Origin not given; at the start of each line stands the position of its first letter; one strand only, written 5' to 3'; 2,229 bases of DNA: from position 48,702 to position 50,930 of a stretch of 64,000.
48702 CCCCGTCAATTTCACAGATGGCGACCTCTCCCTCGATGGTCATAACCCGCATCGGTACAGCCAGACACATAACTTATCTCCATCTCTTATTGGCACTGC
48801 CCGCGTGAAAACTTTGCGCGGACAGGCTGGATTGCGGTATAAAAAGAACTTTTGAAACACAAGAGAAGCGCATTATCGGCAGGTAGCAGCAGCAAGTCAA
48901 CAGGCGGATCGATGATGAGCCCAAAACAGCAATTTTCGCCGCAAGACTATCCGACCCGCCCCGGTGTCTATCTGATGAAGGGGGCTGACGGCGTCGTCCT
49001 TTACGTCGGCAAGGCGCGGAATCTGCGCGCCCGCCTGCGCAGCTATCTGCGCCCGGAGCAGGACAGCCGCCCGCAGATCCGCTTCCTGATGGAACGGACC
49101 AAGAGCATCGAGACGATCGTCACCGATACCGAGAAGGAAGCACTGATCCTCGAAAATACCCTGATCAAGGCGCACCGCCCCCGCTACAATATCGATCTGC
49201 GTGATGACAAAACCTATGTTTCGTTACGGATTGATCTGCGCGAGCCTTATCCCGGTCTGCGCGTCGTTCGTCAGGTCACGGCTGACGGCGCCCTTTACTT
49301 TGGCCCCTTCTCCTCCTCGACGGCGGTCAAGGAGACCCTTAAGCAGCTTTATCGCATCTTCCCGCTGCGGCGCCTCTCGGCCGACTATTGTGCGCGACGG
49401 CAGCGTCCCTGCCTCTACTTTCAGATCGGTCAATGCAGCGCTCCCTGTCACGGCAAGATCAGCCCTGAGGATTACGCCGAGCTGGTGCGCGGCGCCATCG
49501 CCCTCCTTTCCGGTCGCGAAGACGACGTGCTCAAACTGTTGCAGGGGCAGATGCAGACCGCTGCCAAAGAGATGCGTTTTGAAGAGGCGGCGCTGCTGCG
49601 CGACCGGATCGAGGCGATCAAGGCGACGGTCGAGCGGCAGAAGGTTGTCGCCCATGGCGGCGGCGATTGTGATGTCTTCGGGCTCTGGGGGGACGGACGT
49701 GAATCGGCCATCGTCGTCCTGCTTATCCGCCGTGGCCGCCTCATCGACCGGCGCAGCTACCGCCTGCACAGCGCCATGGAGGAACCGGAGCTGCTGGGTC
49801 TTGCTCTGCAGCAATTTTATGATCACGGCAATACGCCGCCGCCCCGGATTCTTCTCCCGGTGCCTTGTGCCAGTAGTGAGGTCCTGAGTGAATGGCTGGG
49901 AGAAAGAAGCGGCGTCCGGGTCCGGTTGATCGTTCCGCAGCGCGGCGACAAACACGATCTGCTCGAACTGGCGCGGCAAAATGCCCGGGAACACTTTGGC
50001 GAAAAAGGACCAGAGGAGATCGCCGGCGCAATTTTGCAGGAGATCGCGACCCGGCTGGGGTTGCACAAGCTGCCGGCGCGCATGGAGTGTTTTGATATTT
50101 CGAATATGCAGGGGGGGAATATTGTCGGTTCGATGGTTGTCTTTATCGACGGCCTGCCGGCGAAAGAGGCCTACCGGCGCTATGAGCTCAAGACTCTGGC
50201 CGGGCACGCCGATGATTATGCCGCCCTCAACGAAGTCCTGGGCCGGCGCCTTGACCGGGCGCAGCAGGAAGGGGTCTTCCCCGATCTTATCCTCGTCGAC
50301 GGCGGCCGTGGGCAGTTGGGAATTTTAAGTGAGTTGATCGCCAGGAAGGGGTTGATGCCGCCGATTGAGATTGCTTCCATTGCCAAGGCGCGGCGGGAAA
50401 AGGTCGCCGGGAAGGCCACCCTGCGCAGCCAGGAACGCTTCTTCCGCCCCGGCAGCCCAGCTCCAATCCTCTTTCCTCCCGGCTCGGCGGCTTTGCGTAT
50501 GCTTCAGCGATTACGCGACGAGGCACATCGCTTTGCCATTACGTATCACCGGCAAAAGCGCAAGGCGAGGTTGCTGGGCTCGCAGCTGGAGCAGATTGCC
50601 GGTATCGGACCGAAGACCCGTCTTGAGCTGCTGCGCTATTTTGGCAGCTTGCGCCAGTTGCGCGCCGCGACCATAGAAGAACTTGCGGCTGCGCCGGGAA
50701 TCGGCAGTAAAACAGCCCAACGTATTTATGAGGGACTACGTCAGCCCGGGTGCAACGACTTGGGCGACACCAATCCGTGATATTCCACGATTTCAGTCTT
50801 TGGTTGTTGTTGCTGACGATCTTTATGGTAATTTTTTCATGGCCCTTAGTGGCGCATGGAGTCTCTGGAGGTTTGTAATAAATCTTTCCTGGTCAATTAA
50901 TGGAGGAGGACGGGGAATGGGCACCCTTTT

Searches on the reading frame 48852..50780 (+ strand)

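Call 57: search_protein_families(library=pfam, proteins=[window:48852-50780:+], max_evalue=0.00001)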
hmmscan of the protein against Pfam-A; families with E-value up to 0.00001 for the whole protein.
window:48852-50780:+ (642 aa): 7 families
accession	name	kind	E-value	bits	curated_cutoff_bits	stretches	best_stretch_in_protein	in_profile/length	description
PF08459.17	UvrC_RNaseH_dom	-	7.5e-49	166.1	22.3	1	401-563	3-159/159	UvrC RNAse H endonuclease domain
PF22920.2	UvrC_RNaseH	-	8.9e-30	103.4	24.3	1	272-384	1-115/116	UvrC Ribonuclease H-like domain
PF14520.12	HHH_5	-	2.4e-15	57.2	27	1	579-630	4-56/57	Helix-hairpin-helix domain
PF00633.29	HHH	-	4.8e-11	42.4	24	1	599-627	1-29/30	Helix-hairpin-helix motif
PF02151.25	UVR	-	5e-09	36.1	21.5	1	225-258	2-35/36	UvrB/uvrC motif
PF01541.30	GIY-YIG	-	5.9e-09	36.5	22.6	1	37-113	2-78/78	GIY-YIG catalytic domain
PF12826.13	HHH_2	-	9.5e-08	32.5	27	1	582-633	8-59/64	Helix-hairpin-helix motif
